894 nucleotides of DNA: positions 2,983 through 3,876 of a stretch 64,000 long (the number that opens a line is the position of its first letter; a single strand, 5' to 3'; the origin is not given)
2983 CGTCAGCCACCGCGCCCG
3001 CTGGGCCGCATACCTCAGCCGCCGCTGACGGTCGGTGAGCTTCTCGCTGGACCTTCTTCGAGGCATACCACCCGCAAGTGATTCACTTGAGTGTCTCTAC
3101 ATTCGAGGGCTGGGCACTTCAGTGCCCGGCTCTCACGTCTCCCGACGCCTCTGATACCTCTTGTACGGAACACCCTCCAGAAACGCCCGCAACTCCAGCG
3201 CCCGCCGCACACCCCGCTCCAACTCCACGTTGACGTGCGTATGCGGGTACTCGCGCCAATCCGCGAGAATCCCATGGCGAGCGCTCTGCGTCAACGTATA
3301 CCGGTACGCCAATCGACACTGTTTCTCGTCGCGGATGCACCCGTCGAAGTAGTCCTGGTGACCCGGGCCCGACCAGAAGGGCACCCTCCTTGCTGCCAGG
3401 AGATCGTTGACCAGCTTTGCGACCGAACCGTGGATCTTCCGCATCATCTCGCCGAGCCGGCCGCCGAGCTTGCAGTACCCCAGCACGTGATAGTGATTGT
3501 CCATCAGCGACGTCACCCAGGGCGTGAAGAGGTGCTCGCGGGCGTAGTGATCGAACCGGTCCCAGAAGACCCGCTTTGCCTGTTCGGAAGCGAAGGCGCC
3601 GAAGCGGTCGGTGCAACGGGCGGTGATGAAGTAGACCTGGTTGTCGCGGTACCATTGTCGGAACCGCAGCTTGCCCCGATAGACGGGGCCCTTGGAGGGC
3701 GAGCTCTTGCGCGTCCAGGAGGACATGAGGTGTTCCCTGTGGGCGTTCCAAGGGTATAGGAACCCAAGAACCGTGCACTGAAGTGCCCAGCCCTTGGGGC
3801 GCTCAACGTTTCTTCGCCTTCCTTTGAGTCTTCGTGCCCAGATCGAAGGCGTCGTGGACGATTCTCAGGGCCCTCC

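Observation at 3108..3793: Minimal RAYT/IS200-like HUH transposase cassette bounded by REP-like palindromic inverted repeats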

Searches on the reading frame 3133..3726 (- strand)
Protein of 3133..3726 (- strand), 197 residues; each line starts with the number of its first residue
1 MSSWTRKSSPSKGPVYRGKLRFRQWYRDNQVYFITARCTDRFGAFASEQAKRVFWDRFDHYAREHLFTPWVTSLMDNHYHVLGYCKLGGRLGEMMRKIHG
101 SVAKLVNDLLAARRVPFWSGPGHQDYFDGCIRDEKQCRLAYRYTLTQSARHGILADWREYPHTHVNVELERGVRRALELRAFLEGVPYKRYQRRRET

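Call 5: search_protein_families(library=pfam, proteins=[window:3133-3726:-], max_evalue=0.1)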
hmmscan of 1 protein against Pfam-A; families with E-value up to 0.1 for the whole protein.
window:3133-3726:- (197 aa): 1 family
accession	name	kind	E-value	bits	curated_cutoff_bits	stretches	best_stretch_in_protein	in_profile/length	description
PF01797.21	Y1_Tnp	-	0.076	13.6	23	0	33-121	8-95/121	Transposase IS200 like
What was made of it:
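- On IS200/IS605 insertion sequence: The score is 13.6 bits against 23, E = 0.076 (call 5).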

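Call 6: search_protein_families(library=ncbifam, proteins=[window:3133-3726:-], max_evalue=0.1)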
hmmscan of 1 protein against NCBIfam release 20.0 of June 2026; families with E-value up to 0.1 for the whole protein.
window:3133-3726:- (197 aa): 1 family
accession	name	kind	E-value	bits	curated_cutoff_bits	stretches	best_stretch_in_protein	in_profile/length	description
NF047646.1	REP_Tyr_transpos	equivalog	1.3e-16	60.8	80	1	22-162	2-145/146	REP-associated tyrosine transposase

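Call 10: find_homologous_proteins(query=window:3133-3726:-, max_evalue=0.001)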
Query window:3133-3726:- (197 aa): 2096 proteins with E <= 0.001 among 2151 candidates; the best 120 are listed.
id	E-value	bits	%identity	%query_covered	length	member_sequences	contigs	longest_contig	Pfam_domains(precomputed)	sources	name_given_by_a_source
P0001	1.4e-121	422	91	100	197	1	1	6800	-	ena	-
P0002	2.4e-121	421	90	95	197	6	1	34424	-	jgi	-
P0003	4.2e-120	417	90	99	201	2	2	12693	-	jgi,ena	-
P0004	4.0e-118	411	89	100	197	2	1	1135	-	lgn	-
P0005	2.5e-111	388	82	100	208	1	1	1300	-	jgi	jgi:hypothetical protein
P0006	6.7e-106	371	80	98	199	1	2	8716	-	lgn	-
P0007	7.8e-103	361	77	99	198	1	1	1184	-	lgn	-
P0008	2.0e-102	359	79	98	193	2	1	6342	-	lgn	-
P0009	1.6e-101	356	78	98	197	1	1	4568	-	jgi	jgi:hypothetical protein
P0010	2.2e-101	356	78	99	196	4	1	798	-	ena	-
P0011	1.2e-100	354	76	98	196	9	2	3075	-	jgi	-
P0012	4.1e-100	352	76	100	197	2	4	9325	-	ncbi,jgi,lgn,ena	ncbi:MAG TPA: hypothetical protein VIH42_12445 [Thermoguttaceae bacterium]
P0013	2.9e-99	349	77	98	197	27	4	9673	-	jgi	jgi:REP element-mobilizing transposase RayT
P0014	3.9e-99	349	78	97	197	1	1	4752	-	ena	-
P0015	5.7e-99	348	75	98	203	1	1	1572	-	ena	-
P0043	1.1e-94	334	73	98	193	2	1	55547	-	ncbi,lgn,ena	-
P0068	8.1e-91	321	69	99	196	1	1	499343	-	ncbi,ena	-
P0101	5.6e-88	312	68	97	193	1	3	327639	-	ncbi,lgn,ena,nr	ncbi:MAG: transposase [Planctomycetes bacterium]|nr:transposase [Planctomycetota bacterium]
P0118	4.8e-87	309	66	98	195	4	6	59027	-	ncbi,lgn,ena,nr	ncbi:MAG: hypothetical protein QGH94_09470 [Phycisphaerae bacterium]|nr:hypothetical protein [Phycis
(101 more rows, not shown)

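Call 11: find_encoding_contigs(protein=window:3133-3726:-, flank=3000, max_places=6)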
Protein window:3133-3726:- (197 aa): 4 contigs read that carry it; 3 places shown.
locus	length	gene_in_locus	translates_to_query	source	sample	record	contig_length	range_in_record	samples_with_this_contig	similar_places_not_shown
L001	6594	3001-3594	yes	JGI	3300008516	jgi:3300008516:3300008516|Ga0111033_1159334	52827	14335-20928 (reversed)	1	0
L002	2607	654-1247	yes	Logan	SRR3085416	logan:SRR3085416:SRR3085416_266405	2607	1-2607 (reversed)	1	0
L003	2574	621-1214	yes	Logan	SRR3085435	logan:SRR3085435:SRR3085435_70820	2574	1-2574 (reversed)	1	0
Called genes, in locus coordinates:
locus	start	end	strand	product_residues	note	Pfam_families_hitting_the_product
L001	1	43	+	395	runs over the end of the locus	PF01676:Metalloenzyme, PF10143:PhosphMutase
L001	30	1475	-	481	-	-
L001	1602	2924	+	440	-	PF00696:AA_kinase, PF01842:ACT, PF13840:ACT_7, PF22468:ACT_9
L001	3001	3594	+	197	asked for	-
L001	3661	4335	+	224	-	PF00565:SNase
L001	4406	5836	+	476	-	PF01547:SBP_bac_1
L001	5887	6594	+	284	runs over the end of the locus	PF00528:BPD_transp_1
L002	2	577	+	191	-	?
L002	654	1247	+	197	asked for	-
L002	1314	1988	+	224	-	PF00565:SNase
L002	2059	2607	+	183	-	?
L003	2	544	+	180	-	?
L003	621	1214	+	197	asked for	-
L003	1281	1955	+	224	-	PF00565:SNase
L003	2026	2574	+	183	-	?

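Call 12: find_encoding_contigs(protein=P0002, flank=3000, max_places=4)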
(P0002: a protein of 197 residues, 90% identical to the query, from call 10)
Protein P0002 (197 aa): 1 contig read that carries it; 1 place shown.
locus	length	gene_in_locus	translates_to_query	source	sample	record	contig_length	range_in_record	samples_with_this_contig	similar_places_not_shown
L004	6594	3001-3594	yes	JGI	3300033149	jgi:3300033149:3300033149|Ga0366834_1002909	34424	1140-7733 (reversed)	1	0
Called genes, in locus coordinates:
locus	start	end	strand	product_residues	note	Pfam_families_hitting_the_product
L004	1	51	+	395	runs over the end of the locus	PF01676:Metalloenzyme, PF10143:PhosphMutase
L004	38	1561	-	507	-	-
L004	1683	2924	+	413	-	PF00696:AA_kinase, PF01842:ACT, PF13840:ACT_7, PF22468:ACT_9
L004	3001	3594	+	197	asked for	-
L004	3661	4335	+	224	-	PF00565:SNase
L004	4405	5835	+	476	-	PF01547:SBP_bac_1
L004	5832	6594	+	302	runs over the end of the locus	PF00528:BPD_transp_1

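Call 13: find_encoding_contigs(protein=P0068, flank=3000, max_places=4)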
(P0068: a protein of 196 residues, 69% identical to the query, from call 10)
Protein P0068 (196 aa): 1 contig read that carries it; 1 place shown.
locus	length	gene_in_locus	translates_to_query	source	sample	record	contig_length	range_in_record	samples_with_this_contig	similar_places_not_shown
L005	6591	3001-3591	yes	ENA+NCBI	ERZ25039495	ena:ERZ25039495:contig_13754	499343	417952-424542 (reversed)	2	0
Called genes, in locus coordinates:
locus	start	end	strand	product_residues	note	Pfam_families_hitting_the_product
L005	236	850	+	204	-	-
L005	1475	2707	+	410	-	-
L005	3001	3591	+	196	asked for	-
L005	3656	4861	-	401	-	PF13243:SQHop_cyclase_C (faint)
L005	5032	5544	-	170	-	PF25967:RND-MFP_C, PF25989:YknX_C, PF25975:CzcB_C (weak)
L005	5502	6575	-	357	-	-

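Call 17: find_encoding_contigs(protein=P0101, flank=10000, max_places=3)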
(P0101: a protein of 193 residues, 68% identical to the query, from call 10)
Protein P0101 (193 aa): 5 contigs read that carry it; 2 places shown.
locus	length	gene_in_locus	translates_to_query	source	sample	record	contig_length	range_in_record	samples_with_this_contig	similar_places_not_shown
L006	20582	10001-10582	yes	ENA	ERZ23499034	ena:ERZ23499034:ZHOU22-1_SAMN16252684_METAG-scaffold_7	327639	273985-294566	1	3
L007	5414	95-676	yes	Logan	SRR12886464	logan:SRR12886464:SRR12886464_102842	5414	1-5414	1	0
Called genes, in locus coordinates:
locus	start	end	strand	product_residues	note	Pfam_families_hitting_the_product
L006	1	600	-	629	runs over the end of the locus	PF01558:POR, PF01855:POR_N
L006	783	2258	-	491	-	PF02233:PNTB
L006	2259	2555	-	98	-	PF12769:PNTB_4TM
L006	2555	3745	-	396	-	PF05222:AlaDh_PNT_N, PF01262:AlaDh_PNT_C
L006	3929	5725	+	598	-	PF16697:Yop-YscD_cpl, PF00498:FHA, PF00437:T2SSE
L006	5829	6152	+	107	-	-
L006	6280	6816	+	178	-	PF12867:DinB_2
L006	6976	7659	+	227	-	-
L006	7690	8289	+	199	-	PF04542:Sigma70_r2, PF08281:Sigma70_r4_2, PF04545:Sigma70_r4 (weak)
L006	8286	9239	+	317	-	-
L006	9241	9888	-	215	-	PF00293:NUDIX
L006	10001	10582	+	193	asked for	-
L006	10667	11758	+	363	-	PF01370:Epimerase (weak), PF16363:GDP_Man_Dehyd (faint), PF01370:Epimerase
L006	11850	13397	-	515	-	PF00171:Aldedh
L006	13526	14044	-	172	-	-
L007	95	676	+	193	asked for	-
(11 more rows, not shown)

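Call 18: find_encoding_contigs(protein=P0118, flank=10000, max_places=3)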
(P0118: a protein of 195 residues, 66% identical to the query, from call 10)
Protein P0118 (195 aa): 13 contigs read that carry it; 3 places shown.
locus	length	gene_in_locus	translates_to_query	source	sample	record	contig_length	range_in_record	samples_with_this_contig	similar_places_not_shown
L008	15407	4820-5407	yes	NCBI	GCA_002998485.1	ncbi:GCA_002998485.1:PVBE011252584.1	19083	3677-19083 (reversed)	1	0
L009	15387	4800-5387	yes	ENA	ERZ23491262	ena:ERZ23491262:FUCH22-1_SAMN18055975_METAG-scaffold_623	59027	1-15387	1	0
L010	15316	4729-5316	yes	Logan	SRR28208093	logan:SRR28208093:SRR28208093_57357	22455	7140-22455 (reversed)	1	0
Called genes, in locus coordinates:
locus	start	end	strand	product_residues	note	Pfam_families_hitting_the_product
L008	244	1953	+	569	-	PF13510:Fer2_4, PF10588:NADH-G_4Fe-4S_3, PF22117:Fer4_Nqo3, PF12838:Fer4_7, PF13187:Fer4_9 (weak), PF02906:Fe_hyd_lg_C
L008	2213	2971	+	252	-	PF02151:UVR (weak)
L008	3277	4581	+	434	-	PF01964:ThiC_Rad_SAM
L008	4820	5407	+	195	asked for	-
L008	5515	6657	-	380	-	PF00850:Hist_deacetyl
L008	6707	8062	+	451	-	PF27096:UvrC_M, PF02151:UVR, PF08459:UvrC_RNaseH_dom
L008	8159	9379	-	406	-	-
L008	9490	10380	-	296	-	PF13507:GATase_5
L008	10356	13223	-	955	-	PF02700:PurS, PF18072:FGAR-AT_linker, PF00586:AIRS, PF02769:AIRS_C, PF22689:FGAR-AT_PurM_N-like (weak), PF00586:AIRS, PF02769:AIRS_C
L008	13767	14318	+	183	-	PF00149:Metallophos, PF12850:Metallophos_2 (weak)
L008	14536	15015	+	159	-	PF07719:TPR_2 (faint)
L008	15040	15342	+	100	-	-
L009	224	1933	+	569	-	PF13510:Fer2_4, PF10588:NADH-G_4Fe-4S_3, PF22117:Fer4_Nqo3, PF12838:Fer4_7 (weak), PF13187:Fer4_9 (weak), PF02906:Fe_hyd_lg_C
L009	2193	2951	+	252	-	PF02151:UVR (weak)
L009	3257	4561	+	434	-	PF01964:ThiC_Rad_SAM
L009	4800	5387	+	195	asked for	-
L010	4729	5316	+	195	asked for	-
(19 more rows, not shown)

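Call 19: find_encoding_contigs(protein=P0043, flank=10000, max_places=3)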
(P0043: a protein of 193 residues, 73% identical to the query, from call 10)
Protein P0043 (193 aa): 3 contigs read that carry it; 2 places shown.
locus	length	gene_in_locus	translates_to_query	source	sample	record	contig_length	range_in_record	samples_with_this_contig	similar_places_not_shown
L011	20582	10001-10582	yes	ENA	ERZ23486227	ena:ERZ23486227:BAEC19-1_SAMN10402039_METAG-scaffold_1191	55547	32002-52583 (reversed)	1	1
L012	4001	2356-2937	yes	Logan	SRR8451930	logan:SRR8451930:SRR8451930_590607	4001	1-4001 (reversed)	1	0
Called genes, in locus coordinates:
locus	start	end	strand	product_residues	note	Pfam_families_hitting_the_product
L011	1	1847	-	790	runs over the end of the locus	PF00069:Pkinase, PF07714:PK_Tyr_Ser-Thr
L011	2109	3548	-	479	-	PF15892:BNR_4, PF13088:BNR_2 (weak)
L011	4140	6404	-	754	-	PF01384:PHO4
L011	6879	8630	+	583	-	PF25967:RND-MFP_C (weak), PF25989:YknX_C (weak)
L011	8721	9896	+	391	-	PF13243:SQHop_cyclase_C (faint)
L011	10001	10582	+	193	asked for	-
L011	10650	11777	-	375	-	PF03150:CCP_MauG, PF00034:Cytochrom_C (weak)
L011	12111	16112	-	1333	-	PF00669:Flagellin_N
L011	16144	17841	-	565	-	PF00460:Flg_bb_rod (weak), PF22638:FlgK_D1, PF06429:Flg_bbr_C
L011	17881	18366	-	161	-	PF05130:FlgN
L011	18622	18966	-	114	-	PF10135:Rod-binding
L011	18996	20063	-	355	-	PF02119:FlgI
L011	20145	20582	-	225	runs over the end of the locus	PF02107:FlgH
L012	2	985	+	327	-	?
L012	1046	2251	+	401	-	PF13243:SQHop_cyclase_C (faint)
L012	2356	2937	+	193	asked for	-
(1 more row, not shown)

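Call 27: search_solved_structures(query=window:3133-3726:-, max_evalue=10, show_alignments=3)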
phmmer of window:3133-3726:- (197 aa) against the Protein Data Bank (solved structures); distinct sequences matched with E-value up to 10: 1.
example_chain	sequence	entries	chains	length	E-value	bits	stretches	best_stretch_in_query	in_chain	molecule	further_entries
4ats_A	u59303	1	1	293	0.92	12.5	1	143-184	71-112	STRUCTURAL PROTEIN ORF273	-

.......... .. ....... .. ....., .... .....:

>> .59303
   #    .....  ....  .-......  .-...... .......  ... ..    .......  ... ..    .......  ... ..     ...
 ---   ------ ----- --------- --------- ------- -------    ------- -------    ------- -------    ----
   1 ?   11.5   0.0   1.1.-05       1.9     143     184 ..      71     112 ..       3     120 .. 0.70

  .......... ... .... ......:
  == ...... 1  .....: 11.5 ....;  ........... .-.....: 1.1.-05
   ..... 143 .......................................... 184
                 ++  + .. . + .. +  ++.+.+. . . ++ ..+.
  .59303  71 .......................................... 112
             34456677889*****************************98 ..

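Call 41: search_solved_structures(query=A2, max_evalue=10, show_alignments=3)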
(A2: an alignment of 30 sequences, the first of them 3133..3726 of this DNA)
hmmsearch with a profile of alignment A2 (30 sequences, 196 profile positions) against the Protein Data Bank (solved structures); distinct sequences matched with E-value up to 10: 0.
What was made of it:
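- Neither phmmer nor a 30-sequence profile finds any PDB chain (calls 5, 6, 27, 41).
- Tried and rejected: The single protein gave one irrelevant hit (4ats, E = 0.92) and the profile gave none (calls 27, 41).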

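Call 42: find_related_loci(query=A2, collection=metagenome_contigs, flank=3000)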
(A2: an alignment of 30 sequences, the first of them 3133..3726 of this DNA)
Query A2 (197 aa) in metagenome_contigs; peptide patterns used: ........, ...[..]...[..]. (x = any residue, [..] = any of these).
291 stretches matched a pattern; 268 encode a relative of the query (tblastn E <= 1e-3); the best 80 are kept; 80 distinct loci.
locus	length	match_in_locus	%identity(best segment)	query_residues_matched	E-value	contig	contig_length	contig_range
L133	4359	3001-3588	90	1-196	1e-120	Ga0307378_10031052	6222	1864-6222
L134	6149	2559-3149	76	1-197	5e-102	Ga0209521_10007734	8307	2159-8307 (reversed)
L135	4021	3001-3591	76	1-197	3e-102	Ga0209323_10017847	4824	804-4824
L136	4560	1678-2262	76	1-195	9e-101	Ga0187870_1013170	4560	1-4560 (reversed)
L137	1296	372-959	76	1-196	4e-108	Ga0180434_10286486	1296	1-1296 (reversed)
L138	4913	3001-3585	75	1-195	6e-99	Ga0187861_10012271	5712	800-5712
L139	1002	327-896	76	7-196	6e-106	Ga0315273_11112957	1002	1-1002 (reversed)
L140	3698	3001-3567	74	3-191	8e-97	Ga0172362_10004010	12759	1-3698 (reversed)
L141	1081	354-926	77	1-191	3e-105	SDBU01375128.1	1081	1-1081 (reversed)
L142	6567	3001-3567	74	3-191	1e-96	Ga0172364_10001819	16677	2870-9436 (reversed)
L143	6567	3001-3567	74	3-191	1e-96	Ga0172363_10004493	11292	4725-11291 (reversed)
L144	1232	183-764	74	1-194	1e-104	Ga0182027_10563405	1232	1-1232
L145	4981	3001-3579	73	1-193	9e-96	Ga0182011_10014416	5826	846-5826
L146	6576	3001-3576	73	1-192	1e-95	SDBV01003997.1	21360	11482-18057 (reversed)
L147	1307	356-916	74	1-187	6e-103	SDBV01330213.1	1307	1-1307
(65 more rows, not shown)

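Call 49: predict_structure(alignment_id=A2)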
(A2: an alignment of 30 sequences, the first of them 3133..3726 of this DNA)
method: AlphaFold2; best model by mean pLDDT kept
length: 197 residues; sequences in the alignment: 30
mean_pLDDT: 77.0   pTM: 0.76
mean pLDDT of the five models: 77.0, 76.5, 76.2, 75.3, 74.6
residues with pLDDT >= 90: 77; 70-90: 58; 50-70: 32; < 50: 30
segments of 3 or more residues with pLDDT < 50: 9-21, 121-125, 190-197
pLDDT, mean of each block of 10 residues (from residue 1): 54 45 70 79 81 95 96 92 89 82 79 55 51 88 93 92 96 92 62 40
secondary structure, 60 per line:
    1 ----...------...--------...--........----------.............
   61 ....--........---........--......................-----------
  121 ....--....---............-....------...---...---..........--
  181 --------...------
elements in order: E5-7 E25-27 E30-37 H48-64 E67-74 E78-85 H88-109 H121-124 E127-130 H134-145 H147-150 E163-165 H169-178
